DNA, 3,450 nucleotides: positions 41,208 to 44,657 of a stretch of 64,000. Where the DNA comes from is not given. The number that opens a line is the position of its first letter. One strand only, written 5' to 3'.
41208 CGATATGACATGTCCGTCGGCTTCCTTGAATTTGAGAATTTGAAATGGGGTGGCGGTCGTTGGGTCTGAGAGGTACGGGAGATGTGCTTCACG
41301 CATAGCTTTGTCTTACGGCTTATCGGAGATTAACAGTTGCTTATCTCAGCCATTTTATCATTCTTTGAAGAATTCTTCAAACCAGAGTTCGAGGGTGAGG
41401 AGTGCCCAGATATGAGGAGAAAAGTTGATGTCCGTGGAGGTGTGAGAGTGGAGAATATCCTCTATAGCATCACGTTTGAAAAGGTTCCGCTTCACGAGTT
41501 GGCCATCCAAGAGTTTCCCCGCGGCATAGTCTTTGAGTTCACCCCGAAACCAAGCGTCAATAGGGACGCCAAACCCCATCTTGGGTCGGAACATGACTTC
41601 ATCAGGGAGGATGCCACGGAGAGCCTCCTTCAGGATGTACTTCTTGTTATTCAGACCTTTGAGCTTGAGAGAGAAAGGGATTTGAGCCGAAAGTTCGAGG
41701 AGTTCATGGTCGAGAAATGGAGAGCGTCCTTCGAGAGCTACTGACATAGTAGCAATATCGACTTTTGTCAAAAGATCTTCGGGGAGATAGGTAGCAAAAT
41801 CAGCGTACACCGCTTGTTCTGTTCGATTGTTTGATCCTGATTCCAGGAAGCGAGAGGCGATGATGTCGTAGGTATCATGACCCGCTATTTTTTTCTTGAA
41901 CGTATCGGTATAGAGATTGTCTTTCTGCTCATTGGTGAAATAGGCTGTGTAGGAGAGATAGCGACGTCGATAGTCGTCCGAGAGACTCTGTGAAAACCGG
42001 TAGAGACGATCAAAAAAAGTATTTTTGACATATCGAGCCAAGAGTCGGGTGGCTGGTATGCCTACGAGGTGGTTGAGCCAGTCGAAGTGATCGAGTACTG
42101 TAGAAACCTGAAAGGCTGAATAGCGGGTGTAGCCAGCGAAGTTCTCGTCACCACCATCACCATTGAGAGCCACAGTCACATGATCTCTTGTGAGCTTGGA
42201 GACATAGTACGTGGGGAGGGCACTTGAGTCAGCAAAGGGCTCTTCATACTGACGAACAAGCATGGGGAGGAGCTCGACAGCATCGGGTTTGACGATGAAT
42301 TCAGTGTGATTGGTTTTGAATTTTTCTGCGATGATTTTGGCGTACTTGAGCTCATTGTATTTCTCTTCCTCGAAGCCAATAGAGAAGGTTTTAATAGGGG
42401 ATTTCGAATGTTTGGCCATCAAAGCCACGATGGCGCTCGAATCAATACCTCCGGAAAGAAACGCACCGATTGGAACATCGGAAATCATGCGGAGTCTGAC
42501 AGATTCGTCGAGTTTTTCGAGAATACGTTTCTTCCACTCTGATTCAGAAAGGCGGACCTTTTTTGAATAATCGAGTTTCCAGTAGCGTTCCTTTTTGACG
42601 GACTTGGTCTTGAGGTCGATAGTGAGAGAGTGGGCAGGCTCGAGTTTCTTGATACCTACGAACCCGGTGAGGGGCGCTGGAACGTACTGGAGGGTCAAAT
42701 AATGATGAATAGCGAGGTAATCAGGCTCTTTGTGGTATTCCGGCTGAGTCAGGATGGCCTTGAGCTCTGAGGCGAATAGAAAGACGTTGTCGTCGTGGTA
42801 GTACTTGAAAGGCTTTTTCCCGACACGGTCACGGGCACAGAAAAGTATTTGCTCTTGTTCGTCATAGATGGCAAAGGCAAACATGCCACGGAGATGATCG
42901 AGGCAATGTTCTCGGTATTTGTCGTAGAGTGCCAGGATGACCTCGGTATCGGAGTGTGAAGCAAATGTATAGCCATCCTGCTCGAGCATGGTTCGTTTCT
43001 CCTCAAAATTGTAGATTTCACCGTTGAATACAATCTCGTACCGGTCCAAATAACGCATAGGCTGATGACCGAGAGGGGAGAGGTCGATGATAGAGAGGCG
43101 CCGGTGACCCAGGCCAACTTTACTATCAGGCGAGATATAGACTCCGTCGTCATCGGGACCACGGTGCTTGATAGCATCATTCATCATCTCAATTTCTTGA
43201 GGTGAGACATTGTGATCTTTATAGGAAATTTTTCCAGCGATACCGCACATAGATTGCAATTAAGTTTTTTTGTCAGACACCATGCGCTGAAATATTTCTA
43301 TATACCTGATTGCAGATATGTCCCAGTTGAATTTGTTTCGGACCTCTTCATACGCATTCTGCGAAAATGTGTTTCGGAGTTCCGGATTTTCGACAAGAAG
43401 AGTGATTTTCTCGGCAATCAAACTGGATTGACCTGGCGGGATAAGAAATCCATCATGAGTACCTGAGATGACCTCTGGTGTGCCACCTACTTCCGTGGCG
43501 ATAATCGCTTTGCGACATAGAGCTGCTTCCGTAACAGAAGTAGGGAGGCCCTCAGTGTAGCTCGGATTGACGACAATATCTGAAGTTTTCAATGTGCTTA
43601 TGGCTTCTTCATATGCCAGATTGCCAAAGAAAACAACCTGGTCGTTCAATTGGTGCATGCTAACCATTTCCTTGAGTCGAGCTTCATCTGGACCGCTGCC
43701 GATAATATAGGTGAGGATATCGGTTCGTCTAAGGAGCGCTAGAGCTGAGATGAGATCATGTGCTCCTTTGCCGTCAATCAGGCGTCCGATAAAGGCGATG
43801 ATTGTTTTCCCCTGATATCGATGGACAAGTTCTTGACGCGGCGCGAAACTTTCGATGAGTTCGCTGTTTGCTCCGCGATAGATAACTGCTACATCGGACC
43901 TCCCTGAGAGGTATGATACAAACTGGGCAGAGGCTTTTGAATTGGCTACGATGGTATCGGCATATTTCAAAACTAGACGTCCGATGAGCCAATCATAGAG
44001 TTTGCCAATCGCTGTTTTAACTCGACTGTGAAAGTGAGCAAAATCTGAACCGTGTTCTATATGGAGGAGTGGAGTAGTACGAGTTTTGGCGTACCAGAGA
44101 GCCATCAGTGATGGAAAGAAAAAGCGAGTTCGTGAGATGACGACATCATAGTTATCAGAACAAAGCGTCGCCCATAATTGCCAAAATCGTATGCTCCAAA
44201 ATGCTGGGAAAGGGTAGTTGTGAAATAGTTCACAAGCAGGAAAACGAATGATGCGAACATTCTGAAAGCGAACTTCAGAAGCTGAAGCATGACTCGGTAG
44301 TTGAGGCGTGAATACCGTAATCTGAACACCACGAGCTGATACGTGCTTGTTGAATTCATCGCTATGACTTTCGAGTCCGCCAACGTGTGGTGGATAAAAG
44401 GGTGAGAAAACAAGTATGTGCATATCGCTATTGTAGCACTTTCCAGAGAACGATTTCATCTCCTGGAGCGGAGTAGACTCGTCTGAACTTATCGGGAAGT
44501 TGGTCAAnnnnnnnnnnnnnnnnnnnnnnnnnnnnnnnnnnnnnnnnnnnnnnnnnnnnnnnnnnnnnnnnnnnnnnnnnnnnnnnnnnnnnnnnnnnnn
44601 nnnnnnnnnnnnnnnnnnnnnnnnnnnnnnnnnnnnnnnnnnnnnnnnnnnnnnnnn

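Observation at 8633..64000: A roughly 50 kb glycan mega-locus dominated by the lipid-phosphate-sugar / GT-C route rather than a classical Wzy O-antigen layout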

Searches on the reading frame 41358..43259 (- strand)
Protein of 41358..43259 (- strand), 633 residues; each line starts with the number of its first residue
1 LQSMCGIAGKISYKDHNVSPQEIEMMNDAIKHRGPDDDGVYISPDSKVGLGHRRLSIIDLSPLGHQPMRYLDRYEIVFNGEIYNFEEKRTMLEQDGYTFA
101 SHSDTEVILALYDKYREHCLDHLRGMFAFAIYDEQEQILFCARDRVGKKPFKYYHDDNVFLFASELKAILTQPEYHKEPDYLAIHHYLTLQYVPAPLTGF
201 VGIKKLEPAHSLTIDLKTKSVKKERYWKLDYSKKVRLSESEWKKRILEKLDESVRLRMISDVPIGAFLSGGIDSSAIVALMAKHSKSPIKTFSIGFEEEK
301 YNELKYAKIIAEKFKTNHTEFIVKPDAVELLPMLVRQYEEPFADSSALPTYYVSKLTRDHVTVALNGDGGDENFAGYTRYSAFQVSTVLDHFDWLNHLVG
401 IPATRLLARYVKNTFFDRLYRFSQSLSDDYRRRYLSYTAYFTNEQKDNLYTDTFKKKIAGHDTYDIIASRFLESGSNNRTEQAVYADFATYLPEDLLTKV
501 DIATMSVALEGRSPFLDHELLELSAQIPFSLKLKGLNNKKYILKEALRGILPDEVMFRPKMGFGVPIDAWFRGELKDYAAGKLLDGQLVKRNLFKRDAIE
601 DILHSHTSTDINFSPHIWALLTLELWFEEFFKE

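Call 6: search_protein_families(library=pfam, proteins=[window:41358-43259:-], max_evalue=0.01)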
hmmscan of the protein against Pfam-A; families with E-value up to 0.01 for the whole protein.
window:41358-43259:- (633 aa): 5 families
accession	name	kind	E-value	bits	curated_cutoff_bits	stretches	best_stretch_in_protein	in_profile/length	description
PF00733.27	Asn_synthase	-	4e-103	346.2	21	1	246-628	2-354/354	Asparagine synthase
PF13537.11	GATase_7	-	7.8e-44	149.1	25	1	52-170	1-122/123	Glutamine amidotransferase domain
PF13522.11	GATase_6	-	2e-39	135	27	1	35-165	1-130/130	Glutamine amidotransferase domain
PF06508.19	QueC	-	0.00034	20.6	22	1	267-321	5-58/210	Queuosine biosynthesis protein QueC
PF12481.13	DUF3700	-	0.00049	20.1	27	1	117-163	123-169/228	Aluminium induced protein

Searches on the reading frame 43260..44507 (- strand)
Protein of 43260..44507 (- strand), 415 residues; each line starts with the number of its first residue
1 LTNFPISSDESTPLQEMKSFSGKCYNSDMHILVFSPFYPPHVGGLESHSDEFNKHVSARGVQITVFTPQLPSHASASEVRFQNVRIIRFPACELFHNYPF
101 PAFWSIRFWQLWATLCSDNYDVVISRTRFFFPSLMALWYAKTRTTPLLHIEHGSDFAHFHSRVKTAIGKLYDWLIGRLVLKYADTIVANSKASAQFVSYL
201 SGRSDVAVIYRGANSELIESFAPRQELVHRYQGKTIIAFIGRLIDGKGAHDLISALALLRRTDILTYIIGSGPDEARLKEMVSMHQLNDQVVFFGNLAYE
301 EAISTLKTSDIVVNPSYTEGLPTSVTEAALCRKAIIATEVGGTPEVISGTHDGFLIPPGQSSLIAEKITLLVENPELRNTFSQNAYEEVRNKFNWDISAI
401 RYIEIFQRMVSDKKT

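Call 6: search_protein_families(library=pfam, proteins=[window:43260-44507:-], max_evalue=0.01)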
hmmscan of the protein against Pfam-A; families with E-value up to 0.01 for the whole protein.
window:43260-44507:- (415 aa): 5 families
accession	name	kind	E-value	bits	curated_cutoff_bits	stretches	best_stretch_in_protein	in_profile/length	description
PF00534.26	Glycos_transf_1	-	1e-38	133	26.4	1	231-387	12-171/172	Glycosyl transferases group 1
PF13692.12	Glyco_trans_1_4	-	4e-28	98.9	27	1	235-374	2-142/142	Glycosyl transferases group 1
PF13439.12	Glyco_transf_4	-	3.9e-20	73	28.5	1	42-216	1-169/170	Glycosyltransferase Family 4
PF13579.12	Glyco_trans_4_4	-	3.4e-13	50.7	29.7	1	43-210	1-156/158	Glycosyl transferase 4-like domain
PF13524.12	Glyco_trans_1_2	-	3.2e-05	24.3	25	1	263-396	14-136/144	Glycosyl transferase-like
